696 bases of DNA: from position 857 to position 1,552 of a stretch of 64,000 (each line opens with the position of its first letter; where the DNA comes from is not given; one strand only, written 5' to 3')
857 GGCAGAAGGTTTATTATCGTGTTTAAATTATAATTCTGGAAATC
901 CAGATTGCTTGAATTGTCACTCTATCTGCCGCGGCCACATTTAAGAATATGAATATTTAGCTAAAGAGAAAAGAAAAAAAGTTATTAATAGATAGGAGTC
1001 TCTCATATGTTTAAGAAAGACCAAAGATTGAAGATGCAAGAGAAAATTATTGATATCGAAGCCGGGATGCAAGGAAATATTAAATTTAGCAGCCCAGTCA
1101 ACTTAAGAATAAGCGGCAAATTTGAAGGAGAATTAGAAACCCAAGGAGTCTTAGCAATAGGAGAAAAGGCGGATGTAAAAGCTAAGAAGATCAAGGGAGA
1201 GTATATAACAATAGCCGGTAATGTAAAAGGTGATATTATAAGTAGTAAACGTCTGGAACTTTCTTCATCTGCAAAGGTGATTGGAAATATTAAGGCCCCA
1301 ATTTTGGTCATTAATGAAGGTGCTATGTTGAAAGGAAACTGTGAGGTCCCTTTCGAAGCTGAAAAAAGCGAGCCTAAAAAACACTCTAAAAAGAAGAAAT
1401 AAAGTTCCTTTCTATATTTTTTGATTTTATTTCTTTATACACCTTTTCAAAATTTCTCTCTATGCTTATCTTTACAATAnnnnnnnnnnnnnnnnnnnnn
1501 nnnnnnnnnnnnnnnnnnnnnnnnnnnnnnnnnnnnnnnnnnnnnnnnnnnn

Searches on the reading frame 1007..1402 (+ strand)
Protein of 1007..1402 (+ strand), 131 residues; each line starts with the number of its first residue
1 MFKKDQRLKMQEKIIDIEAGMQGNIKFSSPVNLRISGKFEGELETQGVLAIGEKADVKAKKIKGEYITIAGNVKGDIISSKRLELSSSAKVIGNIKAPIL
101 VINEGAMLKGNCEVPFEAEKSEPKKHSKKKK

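Call 10: search_protein_families(library=pfam, proteins=[window:1007-1399:+], max_evalue=1)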
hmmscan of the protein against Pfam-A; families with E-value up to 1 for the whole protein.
seq(131 aa): 1 family
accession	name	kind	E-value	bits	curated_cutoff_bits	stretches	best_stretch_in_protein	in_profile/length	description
PF04519.19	Bactofilin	-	7.6e-23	81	27.9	1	14-113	2-98/98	Polymer-forming cytoskeletal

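Call 16: find_encoding_contigs(protein=window:1007-1402:+, flank=6000, max_places=10)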
Protein window:1007-1402:+ (131 aa): 2 contigs read that carry it; 1 place shown.
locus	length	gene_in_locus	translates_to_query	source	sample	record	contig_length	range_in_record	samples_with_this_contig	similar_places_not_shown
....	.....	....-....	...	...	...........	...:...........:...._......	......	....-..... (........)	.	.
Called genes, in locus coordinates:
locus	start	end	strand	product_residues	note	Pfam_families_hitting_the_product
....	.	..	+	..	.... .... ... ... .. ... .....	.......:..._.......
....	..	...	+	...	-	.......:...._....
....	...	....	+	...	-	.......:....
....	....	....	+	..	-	-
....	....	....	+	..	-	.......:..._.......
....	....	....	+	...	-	-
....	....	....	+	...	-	-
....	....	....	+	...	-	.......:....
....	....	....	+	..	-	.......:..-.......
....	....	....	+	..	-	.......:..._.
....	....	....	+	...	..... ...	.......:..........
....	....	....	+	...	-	-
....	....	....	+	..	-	-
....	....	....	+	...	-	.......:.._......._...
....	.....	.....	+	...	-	-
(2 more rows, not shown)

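Call 49: find_homologous_proteins(query=window:1007-1399:+, max_evalue=1e-10)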
Query window:1007-1399:+ (131 aa): 215 proteins with E <= 1e-10 among 227 candidates; the best 120 are listed.
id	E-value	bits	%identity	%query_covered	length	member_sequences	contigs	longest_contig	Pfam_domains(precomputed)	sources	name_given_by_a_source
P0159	2.8e-74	265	100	100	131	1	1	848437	PF04519.20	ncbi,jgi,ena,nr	ncbi:MAG: polymer-forming cytoskeletal protein [Candidatus Omnitrophica bacterium]|nr:polymer-formin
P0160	1.5e-56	208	78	91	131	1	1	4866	PF04519.20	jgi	-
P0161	1.4e-55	205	77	94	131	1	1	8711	PF04519.20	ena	-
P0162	6.7e-54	199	72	97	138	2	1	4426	PF04519.20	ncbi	-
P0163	8.3e-54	199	77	89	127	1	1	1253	PF04519.20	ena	-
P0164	5.3e-53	196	77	100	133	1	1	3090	PF04519.20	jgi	-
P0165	1.5e-52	195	75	99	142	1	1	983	PF04519.20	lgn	-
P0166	2.1e-52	194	73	94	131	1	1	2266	PF04519.20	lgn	-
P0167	5.6e-52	193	73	100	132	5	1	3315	PF04519.20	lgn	-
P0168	1.4e-51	192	76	90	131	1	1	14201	PF04519.20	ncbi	-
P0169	3.6e-51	190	75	100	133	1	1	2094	PF04519.20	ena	-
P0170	3.7e-51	190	75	93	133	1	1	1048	PF04519.20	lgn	-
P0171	4.8e-51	190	73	89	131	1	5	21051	PF04519.20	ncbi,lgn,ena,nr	ncbi:MAG: polymer-forming cytoskeletal protein [Candidatus Omnitrophica bacterium]|nr:polymer-formin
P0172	8.9e-51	189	74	87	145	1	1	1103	PF04519.20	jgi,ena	-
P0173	1.8e-50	188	77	89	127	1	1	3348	PF04519.20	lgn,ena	-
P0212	1.1e-47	179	75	89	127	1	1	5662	PF04519.20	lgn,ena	-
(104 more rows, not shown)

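Call 50: find_encoding_contigs(protein=P0161, flank=3000, max_places=3)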
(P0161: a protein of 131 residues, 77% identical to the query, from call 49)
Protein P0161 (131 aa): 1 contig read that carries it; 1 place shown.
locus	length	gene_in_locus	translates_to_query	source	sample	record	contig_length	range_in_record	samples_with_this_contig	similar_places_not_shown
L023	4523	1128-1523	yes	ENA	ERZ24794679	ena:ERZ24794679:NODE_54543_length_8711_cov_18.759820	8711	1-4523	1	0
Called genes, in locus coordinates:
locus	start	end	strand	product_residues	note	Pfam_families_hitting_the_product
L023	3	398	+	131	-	?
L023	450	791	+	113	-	-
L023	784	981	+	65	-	-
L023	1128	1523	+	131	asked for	PF04519:Bactofilin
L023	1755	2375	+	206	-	PF00440:TetR_N, PF08359:TetR_C_4 (weak), PF17932:TetR_C_24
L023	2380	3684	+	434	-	PF02321:OEP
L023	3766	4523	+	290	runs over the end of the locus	PF00364:Biotin_lipoyl (faint), PF25917:BSH_RND, PF25954:Beta-barrel_RND_2, PF25990:Beta-barrel_YknX (weak), PF25989:YknX_C, PF25975:CzcB_C (weak)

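Call 51: find_encoding_contigs(protein=P0168, flank=3000, max_places=3)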
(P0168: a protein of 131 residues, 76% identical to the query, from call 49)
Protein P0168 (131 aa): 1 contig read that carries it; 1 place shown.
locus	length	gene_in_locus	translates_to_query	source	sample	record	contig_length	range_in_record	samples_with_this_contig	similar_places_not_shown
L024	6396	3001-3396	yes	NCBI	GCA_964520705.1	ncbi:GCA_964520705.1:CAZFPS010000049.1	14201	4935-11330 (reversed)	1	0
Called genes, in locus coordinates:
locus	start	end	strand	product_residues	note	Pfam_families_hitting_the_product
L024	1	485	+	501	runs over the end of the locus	PF07238:PilZ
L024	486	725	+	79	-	PF00550:PP-binding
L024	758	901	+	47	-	PF18930:DUF5679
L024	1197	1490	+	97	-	PF00550:PP-binding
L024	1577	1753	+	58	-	PF00037:Fer4 (weak), PF13237:Fer4_10, PF14697:Fer4_21, PF12838:Fer4_7, PF13187:Fer4_9, PF25160:LdpA_Fe-S-bd (weak), PF12837:Fer4_6 (weak), PF00037:Fer4 (weak), +5 more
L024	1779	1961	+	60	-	PF14804:Jag_N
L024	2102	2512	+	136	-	-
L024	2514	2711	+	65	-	-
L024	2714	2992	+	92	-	-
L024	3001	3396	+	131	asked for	PF04519:Bactofilin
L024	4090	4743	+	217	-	PF19027:DUF5752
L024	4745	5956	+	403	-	PF21269:TreT_GT1, PF20706:GT4-conflict (weak), PF00534:Glycos_transf_1, PF13692:Glyco_trans_1_4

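Call 52: find_encoding_contigs(protein=P0171, flank=3000, max_places=3)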
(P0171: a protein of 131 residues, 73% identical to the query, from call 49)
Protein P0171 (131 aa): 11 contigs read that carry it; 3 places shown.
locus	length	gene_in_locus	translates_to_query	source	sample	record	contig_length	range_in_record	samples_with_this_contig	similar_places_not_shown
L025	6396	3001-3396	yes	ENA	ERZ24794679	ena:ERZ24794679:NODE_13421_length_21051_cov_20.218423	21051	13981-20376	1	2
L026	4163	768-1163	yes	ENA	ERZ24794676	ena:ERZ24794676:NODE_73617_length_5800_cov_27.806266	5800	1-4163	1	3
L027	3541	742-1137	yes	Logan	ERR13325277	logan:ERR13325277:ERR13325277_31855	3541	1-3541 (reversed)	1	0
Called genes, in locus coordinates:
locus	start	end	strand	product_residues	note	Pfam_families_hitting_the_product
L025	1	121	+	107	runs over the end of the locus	PF00741:Gas_vesicle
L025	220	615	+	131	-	-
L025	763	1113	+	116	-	-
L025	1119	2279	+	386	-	PF00665:rve (weak), PF13683:rve_3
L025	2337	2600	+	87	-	-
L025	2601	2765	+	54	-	-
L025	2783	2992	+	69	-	-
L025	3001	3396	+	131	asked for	PF04519:Bactofilin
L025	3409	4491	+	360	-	PF00142:Fer4_NifH (faint), PF01656:CbiA, PF02374:ArsA_ATPase, PF06564:CBP_BcsQ, PF09140:MipZ, PF10609:ParA (weak), PF13614:AAA_31, PF16561:AMPK1_CBM, +1 more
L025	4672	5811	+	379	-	PF02690:Na_Pi_cotrans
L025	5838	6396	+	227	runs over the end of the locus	PF01895:PhoU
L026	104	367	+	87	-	-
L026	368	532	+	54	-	-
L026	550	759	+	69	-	-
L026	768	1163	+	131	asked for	PF04519:Bactofilin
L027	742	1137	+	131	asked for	PF04519:Bactofilin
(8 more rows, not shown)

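Call 54: find_encoding_contigs(protein=P0164, flank=3000, max_places=3)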
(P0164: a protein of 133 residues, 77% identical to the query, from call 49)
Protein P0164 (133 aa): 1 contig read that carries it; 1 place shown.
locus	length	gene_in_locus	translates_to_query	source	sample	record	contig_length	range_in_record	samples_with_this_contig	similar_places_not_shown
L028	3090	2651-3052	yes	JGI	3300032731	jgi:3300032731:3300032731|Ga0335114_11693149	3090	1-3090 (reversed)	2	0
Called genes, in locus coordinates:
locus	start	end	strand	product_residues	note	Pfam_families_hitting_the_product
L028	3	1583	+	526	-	?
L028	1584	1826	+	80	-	PF00550:PP-binding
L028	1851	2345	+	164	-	-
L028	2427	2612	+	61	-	-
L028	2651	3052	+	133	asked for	PF04519:Bactofilin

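Call 55: find_encoding_contigs(protein=P0162, flank=3000, max_places=3)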
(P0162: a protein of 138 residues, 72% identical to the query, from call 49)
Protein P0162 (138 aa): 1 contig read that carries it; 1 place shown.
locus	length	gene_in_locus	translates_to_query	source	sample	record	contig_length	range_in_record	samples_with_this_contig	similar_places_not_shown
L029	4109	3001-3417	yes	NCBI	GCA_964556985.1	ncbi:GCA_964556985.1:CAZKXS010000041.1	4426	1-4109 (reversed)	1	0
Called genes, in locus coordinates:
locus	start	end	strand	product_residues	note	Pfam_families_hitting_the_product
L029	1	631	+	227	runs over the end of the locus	-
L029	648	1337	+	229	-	-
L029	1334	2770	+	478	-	PF07238:PilZ (weak)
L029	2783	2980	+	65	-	-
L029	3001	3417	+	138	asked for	PF04519:Bactofilin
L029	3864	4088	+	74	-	-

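Call 65: find_encoding_contigs(protein=P0212, flank=4000, max_places=4)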
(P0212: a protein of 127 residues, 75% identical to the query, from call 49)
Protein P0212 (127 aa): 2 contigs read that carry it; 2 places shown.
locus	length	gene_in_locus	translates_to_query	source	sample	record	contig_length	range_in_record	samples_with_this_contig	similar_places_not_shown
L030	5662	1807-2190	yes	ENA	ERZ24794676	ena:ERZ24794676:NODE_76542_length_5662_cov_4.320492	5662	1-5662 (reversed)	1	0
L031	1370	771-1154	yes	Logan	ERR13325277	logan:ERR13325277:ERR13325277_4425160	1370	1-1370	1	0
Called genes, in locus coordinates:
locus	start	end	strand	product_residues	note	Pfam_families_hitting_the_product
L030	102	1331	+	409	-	PF07238:PilZ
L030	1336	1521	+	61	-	PF14804:Jag_N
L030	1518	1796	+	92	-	-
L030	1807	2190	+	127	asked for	PF04519:Bactofilin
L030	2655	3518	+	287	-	PF00072:Response_reg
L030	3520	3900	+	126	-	PF00072:Response_reg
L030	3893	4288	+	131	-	PF00072:Response_reg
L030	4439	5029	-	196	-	PF07883:Cupin_2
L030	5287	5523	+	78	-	-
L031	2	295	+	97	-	?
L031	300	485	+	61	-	PF14804:Jag_N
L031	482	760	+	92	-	-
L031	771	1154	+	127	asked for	PF04519:Bactofilin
